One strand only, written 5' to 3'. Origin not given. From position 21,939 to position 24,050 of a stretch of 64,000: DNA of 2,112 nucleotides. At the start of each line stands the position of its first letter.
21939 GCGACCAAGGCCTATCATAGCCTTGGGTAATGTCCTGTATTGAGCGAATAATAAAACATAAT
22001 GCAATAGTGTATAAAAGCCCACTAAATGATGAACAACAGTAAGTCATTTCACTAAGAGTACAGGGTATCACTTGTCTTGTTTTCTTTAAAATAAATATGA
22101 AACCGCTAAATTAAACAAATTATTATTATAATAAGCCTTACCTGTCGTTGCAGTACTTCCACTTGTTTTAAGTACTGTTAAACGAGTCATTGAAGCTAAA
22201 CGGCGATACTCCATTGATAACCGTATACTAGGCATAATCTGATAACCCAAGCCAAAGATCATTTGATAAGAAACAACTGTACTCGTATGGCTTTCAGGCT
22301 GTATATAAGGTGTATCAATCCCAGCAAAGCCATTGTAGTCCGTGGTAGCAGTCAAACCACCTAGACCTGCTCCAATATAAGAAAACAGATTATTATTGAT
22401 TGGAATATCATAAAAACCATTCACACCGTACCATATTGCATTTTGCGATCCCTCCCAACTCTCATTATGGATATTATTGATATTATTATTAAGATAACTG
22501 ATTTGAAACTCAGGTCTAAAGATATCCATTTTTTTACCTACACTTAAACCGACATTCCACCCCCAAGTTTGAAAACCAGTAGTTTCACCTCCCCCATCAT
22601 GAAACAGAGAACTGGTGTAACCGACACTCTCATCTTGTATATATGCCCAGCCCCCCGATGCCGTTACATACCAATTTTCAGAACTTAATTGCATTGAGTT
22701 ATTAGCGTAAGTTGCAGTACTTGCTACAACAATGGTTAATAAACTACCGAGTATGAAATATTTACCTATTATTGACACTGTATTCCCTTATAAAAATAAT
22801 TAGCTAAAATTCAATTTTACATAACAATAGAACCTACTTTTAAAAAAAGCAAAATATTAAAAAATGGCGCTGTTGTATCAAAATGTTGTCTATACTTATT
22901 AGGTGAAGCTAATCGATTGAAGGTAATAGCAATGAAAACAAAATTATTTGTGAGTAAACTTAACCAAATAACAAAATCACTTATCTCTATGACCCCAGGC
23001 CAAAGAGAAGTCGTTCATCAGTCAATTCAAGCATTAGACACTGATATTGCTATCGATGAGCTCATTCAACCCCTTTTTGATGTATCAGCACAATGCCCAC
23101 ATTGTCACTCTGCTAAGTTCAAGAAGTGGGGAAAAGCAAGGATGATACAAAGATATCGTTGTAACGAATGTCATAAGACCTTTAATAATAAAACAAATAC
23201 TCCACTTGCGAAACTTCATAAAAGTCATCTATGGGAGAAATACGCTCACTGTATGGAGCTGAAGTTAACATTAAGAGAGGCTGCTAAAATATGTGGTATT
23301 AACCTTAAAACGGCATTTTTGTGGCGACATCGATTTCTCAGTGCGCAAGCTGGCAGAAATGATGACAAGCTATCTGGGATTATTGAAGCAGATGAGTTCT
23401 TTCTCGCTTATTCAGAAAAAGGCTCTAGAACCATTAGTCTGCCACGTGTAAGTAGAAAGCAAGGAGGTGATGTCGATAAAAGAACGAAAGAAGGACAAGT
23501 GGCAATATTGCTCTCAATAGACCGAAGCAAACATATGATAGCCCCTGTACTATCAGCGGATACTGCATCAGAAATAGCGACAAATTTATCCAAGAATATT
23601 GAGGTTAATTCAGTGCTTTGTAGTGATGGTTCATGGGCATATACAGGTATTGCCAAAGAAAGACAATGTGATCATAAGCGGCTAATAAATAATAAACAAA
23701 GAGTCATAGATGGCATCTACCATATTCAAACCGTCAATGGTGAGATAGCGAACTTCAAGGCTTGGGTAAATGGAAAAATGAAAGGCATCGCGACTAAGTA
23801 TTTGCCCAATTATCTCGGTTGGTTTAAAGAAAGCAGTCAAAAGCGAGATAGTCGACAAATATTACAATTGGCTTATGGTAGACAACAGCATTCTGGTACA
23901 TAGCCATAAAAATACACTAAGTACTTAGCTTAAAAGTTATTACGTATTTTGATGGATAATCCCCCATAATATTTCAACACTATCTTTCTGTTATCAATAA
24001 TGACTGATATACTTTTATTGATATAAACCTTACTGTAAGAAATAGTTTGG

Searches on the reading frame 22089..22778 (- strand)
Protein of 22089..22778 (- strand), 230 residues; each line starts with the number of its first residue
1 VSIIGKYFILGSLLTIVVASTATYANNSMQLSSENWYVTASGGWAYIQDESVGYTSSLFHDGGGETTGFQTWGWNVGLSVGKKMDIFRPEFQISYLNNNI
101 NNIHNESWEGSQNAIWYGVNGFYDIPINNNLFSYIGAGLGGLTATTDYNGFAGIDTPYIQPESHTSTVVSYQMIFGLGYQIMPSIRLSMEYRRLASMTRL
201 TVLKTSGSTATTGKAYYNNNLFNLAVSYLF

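Call 42: search_protein_families(library=pfam, proteins=[window:22089-22778:-], max_evalue=0.01)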
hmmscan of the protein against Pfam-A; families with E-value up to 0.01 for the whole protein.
window:22089-22778:- (230 aa): 4 families
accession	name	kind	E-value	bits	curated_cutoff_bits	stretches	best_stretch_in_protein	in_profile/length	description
PF13505.12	OMP_b-brl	-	3.2e-13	50.7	28.7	1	13-230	3-175/175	Outer membrane protein beta-barrel domain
PF01617.23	Surface_Ag_2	-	0.0016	18.4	22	0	152-187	159-194/247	Surface antigen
PF02462.21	Opacity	-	0.0046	17.5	21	1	116-199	31-110/126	Opacity family porin protein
PF01389.23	OmpA_membrane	-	0.0087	16.3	21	0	120-228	80-174/180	OmpA-like transmembrane domain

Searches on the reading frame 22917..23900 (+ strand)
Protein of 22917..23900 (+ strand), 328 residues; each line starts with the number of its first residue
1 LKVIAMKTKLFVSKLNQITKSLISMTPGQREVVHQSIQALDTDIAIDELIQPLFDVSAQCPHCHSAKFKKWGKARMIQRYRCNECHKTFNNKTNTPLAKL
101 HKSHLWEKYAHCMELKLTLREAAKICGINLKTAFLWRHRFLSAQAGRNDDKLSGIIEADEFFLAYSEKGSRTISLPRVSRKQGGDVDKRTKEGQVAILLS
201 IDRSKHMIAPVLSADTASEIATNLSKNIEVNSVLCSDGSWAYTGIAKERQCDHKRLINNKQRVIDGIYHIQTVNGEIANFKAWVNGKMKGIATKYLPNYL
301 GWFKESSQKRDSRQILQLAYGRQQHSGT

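Call 42: search_protein_families(library=pfam, proteins=[window:22917-23900:+], max_evalue=0.01)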
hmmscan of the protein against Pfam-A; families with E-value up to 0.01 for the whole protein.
window:22917-23900:+ (328 aa): 7 families
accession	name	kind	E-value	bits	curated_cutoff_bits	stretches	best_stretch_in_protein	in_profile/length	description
PF12762.13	DDE_Tnp_IS1595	-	1.8e-15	57.7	27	1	151-301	1-146/153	ISXO2-like transposase domain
PF09723.15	Zn_ribbon_8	-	0.00031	21.1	34.4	0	49-70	17-39/41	Zinc ribbon domain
PF03811.18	Zn_ribbon_InsA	-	0.00044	20.4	26.1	1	56-86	4-35/35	InsA N-terminal domain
PF13384.12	HTH_23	-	0.0005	20.3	24.6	1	116-141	17-42/50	Homeodomain-like domain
PF12760.12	Zn_ribbon_IS1595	-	0.0011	19.3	25.4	1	59-88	20-46/46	Transposase zinc-ribbon domain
PF14537.11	Cytochrom_c3_2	-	0.0037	18.2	25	1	57-117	6-65/79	Cytochrome c3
PF14522.11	Cytochrome_C7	-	0.0067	16.7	24.8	0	57-92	13-54/67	Cytochrome c7 and related cytochrome c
